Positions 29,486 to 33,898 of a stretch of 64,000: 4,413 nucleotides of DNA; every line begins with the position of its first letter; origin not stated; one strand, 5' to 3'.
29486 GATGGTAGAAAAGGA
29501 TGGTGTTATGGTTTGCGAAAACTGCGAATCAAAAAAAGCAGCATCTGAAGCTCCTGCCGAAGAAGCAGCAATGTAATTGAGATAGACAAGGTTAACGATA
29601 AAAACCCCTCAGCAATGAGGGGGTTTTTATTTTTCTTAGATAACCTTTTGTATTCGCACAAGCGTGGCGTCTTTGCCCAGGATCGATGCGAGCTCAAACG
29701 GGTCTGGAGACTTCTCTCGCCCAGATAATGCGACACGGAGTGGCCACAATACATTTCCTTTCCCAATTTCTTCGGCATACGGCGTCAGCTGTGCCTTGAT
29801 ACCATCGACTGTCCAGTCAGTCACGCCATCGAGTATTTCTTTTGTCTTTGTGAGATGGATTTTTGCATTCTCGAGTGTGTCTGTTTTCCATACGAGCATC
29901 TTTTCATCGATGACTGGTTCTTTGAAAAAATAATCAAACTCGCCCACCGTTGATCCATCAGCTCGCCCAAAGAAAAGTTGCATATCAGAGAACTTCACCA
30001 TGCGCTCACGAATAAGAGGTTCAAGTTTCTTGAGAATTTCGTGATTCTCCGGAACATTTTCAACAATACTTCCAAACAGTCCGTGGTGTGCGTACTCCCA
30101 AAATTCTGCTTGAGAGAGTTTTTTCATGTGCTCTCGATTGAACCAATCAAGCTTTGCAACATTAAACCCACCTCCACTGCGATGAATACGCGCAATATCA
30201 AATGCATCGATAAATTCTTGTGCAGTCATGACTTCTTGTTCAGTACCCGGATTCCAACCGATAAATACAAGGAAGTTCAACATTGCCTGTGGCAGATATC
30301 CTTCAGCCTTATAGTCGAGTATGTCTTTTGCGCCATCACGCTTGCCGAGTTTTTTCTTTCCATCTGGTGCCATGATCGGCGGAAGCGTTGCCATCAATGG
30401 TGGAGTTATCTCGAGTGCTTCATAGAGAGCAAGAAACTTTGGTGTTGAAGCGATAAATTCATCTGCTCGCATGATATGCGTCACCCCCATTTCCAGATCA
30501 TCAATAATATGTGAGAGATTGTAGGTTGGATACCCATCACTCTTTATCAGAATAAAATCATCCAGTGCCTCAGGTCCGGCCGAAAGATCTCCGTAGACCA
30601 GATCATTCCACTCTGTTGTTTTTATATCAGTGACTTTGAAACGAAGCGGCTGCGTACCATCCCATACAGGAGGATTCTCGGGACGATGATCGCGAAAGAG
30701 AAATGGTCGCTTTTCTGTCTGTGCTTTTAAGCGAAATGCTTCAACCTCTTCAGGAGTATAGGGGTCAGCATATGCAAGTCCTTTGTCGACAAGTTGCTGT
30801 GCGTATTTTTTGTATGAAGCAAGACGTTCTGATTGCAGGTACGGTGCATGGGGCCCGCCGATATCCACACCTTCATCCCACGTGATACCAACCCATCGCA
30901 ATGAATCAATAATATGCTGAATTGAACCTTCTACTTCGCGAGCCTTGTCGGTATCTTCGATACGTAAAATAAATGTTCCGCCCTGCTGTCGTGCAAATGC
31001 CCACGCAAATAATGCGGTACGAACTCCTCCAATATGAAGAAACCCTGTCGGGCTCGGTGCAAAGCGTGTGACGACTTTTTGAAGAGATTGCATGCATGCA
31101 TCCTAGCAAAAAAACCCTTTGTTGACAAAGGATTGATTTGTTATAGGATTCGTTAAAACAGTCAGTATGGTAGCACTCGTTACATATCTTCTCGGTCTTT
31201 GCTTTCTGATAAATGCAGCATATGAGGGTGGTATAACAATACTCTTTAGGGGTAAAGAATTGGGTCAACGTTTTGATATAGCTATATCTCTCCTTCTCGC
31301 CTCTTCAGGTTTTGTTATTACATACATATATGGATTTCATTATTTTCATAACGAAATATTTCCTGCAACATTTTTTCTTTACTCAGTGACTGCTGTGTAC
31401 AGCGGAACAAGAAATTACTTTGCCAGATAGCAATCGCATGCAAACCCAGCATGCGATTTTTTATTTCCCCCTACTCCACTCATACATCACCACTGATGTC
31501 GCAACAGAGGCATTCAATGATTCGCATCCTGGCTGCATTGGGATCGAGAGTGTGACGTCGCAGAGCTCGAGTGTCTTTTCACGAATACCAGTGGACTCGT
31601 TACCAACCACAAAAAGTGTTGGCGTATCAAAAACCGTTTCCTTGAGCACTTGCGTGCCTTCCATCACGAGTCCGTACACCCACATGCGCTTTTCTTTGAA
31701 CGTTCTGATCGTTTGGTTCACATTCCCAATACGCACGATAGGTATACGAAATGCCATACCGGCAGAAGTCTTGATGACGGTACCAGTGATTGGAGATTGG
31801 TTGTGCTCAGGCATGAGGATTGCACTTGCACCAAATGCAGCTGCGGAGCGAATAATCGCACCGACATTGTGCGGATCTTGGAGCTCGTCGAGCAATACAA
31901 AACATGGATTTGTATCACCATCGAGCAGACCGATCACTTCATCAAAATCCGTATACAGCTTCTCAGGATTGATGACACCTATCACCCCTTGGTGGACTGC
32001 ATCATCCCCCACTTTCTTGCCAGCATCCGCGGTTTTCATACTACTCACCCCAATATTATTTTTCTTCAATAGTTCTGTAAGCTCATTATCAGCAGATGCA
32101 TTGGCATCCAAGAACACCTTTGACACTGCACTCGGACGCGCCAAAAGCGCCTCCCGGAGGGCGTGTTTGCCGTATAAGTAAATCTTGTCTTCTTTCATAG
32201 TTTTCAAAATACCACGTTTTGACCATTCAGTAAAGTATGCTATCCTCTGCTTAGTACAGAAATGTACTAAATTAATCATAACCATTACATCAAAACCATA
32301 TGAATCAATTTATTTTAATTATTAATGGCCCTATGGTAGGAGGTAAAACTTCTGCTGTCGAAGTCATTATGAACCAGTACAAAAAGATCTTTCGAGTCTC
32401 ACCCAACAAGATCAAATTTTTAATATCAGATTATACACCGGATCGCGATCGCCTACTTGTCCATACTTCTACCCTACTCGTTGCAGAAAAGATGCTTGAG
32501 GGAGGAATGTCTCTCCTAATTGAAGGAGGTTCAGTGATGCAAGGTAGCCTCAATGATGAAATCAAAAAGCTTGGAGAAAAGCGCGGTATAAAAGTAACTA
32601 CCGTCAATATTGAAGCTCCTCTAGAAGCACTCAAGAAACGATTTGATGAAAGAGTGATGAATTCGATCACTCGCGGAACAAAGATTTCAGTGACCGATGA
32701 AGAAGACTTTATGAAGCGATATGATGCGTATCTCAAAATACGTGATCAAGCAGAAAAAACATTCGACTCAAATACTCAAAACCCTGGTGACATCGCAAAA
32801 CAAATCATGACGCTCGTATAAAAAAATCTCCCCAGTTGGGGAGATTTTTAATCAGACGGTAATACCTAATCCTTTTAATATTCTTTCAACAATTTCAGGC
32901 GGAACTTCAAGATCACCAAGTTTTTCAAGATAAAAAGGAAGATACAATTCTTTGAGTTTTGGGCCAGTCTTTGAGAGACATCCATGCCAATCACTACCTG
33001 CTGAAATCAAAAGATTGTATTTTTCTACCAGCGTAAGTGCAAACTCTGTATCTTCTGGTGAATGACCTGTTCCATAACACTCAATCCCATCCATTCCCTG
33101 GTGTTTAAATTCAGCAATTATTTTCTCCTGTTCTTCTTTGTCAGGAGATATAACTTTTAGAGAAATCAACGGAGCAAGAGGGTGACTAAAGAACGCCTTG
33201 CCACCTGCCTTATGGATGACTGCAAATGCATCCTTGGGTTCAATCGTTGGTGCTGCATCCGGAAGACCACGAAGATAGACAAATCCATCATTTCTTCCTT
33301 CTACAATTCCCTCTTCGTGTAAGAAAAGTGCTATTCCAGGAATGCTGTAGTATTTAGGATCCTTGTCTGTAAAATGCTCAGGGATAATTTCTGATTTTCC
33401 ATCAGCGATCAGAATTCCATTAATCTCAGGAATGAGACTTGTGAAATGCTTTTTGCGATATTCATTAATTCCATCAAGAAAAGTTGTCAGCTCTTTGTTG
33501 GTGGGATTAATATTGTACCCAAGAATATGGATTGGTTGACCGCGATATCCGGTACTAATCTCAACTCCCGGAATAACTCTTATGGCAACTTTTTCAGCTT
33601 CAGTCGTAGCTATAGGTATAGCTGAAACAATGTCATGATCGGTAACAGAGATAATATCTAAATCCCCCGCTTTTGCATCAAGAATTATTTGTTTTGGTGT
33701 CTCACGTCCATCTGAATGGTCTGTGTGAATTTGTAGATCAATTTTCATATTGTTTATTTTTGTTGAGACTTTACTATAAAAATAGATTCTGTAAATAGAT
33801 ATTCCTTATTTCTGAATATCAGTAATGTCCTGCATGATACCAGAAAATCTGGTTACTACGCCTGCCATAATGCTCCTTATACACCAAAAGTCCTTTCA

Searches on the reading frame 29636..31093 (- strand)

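Call 5: search_protein_families(library=pfam, proteins=[window:29636-31093:-], max_evalue=0.001)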
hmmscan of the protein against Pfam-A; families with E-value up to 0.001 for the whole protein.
window:29636-31093:- (485 aa): 2 families
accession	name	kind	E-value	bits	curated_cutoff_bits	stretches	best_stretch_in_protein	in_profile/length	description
PF00749.27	tRNA-synt_1c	-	1.1e-83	281.2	23.4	1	6-317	1-314/314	tRNA synthetases class I (E and Q), catalytic domain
PF19269.4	Anticodon_2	-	1.6e-22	80.8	23.6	1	349-485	11-141/141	Anticodon binding domain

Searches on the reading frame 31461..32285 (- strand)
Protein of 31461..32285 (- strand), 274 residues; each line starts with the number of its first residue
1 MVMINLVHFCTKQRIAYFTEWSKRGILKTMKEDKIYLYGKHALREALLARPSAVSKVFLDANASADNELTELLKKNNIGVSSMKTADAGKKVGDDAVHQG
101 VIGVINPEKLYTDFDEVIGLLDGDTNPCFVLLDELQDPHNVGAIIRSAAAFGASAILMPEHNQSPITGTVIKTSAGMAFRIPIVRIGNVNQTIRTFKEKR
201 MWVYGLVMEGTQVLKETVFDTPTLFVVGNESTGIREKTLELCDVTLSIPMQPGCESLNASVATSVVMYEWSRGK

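Call 50: search_protein_families(library=pfam, proteins=[window:31461-32285:-], max_evalue=0.001)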
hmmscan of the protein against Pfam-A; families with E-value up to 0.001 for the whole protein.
window:31461-32285:- (274 aa): 2 families
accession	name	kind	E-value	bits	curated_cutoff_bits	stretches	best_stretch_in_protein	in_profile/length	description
PF00588.24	SpoU_methylase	-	1.6e-40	139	29.7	1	129-268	3-142/142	SpoU rRNA Methylase family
PF08032.17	SpoU_sub_bind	-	1e-10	42.3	22.8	1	36-108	1-73/76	RNA 2'-O ribose methyltransferase substrate binding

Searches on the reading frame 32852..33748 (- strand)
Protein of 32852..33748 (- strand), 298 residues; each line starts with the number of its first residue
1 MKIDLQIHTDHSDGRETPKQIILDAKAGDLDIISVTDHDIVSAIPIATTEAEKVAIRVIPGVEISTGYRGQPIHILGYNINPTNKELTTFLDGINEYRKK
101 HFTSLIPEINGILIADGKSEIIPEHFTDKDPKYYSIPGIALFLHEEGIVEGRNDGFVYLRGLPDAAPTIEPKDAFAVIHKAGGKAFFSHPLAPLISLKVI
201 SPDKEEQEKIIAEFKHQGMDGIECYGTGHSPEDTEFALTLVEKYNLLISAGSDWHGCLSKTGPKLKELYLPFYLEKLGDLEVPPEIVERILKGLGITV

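Call 50: search_protein_families(library=pfam, proteins=[window:32852-33748:-], max_evalue=0.001)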
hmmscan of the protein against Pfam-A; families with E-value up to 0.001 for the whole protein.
window:32852-33748:- (298 aa): 1 family
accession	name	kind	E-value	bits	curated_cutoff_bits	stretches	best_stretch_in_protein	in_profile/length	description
PF02811.25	PHP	-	2.8e-07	31.4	26.4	1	4-69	1-68/164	PHP domain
